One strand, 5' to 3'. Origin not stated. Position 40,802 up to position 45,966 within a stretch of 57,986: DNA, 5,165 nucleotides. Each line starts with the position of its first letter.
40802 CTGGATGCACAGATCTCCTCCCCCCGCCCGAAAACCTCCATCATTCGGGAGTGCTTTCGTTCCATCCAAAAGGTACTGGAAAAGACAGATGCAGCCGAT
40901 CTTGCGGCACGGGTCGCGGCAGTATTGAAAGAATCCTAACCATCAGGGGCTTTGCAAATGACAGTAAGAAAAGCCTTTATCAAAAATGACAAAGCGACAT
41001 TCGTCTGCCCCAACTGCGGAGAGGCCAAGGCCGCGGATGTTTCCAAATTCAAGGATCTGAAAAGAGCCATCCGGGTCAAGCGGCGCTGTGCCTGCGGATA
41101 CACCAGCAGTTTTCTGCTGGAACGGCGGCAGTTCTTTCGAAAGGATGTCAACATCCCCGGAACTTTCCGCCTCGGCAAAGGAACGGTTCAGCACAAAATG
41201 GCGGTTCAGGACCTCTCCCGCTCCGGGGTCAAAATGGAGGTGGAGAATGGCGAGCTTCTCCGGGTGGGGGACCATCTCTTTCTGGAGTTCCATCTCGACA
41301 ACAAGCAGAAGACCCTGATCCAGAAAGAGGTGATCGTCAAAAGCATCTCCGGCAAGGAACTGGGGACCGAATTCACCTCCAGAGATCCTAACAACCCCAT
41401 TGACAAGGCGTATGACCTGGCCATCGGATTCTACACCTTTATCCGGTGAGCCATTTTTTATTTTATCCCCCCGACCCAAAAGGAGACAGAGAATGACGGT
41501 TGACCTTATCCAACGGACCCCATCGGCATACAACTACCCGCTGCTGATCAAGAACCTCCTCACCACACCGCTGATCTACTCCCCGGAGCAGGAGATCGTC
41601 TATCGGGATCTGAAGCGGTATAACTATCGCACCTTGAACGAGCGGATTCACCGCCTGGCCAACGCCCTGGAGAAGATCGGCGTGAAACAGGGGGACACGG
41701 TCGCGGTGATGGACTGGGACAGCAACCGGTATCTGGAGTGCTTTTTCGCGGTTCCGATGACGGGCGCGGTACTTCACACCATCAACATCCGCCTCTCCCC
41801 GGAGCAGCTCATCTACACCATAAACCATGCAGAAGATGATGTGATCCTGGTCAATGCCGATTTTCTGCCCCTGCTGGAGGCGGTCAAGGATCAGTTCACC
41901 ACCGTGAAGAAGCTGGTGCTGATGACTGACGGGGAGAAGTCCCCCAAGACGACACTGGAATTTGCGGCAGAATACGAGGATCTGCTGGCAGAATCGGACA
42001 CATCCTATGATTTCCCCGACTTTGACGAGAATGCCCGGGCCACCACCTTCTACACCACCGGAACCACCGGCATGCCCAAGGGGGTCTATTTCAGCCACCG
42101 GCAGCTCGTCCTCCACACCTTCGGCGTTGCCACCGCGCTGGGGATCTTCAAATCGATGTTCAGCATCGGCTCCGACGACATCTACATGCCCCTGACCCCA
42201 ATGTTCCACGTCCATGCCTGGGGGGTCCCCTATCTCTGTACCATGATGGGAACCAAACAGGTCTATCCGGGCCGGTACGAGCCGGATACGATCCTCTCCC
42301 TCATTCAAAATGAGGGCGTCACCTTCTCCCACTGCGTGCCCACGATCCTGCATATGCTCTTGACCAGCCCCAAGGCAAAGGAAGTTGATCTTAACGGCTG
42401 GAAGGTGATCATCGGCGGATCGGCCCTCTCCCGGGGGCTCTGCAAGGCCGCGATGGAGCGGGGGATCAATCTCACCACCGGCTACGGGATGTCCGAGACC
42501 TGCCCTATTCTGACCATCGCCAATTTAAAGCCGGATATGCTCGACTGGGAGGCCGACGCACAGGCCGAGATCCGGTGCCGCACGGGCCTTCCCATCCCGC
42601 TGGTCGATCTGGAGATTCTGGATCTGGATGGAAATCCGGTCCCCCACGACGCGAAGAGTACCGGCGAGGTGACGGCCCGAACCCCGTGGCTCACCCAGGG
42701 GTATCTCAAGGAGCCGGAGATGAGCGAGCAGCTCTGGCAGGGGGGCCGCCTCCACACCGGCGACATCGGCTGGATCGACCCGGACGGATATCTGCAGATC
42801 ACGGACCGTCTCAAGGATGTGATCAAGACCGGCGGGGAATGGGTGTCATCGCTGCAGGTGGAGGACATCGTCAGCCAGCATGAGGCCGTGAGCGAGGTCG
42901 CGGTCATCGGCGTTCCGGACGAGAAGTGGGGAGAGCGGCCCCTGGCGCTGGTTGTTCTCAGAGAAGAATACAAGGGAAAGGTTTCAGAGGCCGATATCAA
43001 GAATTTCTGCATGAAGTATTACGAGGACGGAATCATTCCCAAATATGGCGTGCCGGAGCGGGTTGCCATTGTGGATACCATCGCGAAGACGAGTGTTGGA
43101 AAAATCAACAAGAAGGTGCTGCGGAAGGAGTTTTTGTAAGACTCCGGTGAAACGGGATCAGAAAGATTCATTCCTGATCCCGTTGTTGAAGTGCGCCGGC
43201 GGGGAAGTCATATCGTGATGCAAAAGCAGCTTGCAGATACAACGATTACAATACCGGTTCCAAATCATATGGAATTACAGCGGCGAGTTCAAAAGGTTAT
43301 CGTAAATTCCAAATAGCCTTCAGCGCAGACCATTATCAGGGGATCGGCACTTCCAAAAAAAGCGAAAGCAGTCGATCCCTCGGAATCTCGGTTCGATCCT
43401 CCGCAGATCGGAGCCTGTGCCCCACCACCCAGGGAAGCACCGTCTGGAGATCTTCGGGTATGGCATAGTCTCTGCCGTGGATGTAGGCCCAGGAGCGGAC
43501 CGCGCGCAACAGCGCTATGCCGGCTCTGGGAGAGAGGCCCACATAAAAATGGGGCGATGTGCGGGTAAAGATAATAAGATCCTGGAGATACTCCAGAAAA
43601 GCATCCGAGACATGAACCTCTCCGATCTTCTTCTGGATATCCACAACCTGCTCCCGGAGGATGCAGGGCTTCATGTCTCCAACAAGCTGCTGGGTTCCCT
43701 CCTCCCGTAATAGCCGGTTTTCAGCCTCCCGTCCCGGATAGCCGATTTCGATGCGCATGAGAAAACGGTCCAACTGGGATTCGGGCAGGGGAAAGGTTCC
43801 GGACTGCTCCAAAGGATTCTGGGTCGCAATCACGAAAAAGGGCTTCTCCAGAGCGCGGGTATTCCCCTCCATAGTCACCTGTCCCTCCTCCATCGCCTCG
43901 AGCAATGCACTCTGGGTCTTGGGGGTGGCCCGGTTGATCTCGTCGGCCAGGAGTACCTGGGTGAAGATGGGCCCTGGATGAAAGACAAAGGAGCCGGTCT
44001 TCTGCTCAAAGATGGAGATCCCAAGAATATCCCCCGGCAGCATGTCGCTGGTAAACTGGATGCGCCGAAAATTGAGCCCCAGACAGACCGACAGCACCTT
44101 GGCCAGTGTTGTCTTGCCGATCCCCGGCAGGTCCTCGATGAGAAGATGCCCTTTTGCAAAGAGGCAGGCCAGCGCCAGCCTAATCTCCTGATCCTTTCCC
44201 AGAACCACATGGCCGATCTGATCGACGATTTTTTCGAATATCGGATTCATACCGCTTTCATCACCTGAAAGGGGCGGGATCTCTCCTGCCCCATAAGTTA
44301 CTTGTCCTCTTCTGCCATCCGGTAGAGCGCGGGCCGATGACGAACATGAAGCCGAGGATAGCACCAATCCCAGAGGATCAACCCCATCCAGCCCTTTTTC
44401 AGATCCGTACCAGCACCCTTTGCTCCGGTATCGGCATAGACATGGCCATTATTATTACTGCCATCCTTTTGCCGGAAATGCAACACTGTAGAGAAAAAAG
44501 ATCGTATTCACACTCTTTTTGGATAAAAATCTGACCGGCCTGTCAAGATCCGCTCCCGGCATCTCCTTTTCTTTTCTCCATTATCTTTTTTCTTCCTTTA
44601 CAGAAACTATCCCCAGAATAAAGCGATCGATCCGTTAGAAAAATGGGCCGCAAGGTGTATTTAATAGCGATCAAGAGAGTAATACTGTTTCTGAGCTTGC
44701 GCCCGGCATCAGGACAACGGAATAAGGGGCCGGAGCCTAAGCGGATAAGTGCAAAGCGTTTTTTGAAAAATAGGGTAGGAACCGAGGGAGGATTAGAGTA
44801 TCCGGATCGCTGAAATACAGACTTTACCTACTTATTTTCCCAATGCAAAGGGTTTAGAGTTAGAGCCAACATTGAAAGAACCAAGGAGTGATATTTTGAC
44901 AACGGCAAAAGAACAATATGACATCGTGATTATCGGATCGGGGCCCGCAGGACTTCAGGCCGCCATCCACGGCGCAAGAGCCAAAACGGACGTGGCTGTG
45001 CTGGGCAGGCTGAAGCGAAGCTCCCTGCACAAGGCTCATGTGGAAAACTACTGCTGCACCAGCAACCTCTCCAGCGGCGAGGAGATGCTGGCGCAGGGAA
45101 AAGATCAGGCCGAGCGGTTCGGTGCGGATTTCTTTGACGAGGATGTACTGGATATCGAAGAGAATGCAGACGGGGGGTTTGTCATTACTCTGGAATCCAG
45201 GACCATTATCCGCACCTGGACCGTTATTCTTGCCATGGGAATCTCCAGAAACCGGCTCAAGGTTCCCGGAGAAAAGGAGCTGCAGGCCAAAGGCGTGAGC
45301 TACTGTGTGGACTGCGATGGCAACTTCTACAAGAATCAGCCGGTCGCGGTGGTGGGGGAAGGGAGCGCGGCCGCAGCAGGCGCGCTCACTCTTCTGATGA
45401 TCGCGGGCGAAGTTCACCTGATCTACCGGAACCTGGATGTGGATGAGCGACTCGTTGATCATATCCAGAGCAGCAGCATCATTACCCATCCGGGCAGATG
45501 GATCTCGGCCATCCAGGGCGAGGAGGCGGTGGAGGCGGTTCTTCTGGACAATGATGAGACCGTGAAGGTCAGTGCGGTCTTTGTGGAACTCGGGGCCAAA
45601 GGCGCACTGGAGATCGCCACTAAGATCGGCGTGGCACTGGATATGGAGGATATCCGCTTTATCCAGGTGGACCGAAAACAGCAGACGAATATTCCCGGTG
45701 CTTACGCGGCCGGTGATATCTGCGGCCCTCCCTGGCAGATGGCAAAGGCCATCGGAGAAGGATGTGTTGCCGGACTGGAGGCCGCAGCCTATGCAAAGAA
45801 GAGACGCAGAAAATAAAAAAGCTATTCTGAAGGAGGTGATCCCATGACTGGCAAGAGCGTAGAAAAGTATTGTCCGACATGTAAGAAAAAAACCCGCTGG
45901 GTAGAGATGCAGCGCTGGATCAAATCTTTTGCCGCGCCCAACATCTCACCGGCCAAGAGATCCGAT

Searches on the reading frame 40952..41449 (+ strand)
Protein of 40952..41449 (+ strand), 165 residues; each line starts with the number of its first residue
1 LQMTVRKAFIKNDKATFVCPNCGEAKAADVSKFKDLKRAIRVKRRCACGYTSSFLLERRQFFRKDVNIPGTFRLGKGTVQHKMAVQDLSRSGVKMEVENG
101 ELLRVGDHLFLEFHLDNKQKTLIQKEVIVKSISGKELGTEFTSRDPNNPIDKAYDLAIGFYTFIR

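Call 30: search_protein_families(library=pfam, proteins=[window:40952-41449:+], max_evalue=0.00001)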
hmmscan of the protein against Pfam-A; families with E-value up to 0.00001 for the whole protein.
window:40952-41449:+ (165 aa): 1 family
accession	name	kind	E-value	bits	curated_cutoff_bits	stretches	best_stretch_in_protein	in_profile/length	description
PF07238.19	PilZ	-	1.2e-10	42.1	22.5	1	57-147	1-91/102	PilZ domain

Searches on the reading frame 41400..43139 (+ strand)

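Call 30: search_protein_families(library=pfam, proteins=[window:41400-43139:+], max_evalue=0.00001)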
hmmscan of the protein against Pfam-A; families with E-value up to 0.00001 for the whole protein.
window:41400-43139:+ (579 aa): 2 families
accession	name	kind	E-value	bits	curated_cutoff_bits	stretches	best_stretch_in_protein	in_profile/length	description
PF00501.34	AMP-binding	-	3.2e-73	247.2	29.9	1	62-436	9-384/384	AMP-binding enzyme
PF13193.12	AMP-binding_C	-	2.5e-17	64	24.5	1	486-568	1-76/76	AMP-binding enzyme C-terminal domain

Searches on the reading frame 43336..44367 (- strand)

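Call 30: search_protein_families(library=pfam, proteins=[window:43336-44367:-], max_evalue=0.00001)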
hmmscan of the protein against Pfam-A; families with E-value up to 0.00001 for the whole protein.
window:43336-44367:- (343 aa): 6 families
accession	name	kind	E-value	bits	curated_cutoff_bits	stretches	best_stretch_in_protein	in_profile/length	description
PF07726.17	AAA_3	-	1.5e-62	209.8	27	1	74-204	1-131/131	ATPase family associated with various cellular activities (AAA)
PF17863.7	AAA_lid_2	-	1.3e-18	66.9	22.7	1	267-324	2-62/74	AAA lid domain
PF07728.20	AAA_5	-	1.8e-13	51.1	22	1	81-202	8-139/139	AAA domain (dynein-related subfamily)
PF20030.5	bpMoxR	-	1.2e-06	28.2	27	1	46-221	5-179/205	MoxR domain in the MoxR-vWA-beta-propeller ternary systems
PF00004.35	AAA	-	8.3e-06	26.7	21.2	0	81-209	7-130/131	ATPase family associated with various cellular activities (AAA)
PF05496.18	RuvB_N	-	8.8e-06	26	27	0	72-164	33-113/159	Holliday junction DNA helicase RuvB P-loop domain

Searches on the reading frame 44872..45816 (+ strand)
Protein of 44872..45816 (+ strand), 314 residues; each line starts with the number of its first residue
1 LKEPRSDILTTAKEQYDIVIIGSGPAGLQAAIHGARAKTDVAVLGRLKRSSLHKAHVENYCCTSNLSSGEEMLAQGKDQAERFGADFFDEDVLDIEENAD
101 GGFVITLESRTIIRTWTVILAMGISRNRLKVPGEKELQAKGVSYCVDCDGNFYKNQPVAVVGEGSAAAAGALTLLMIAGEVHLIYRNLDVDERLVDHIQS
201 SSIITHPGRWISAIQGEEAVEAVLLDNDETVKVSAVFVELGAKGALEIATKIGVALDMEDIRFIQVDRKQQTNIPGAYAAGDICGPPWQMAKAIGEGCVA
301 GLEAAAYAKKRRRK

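Call 30: search_protein_families(library=pfam, proteins=[window:44872-45816:+], max_evalue=0.00001)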
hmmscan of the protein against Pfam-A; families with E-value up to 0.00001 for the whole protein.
window:44872-45816:+ (314 aa): 4 families
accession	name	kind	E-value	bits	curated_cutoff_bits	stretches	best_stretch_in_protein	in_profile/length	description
PF07992.20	Pyr_redox_2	-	5.6e-34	118.3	26.1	1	16-297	1-291/291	Pyridine nucleotide-disulphide oxidoreductase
PF13738.12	Pyr_redox_3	-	1.5e-15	57.7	30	1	63-281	74-305/305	Pyridine nucleotide-disulphide oxidoreductase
PF01266.30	DAO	-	3.2e-07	30.7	27.9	0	17-46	1-30/353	FAD dependent oxidoreductase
PF01134.28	GIDA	-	1.2e-06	28.3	22.1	0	17-67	1-45/391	Glucose inhibited division protein A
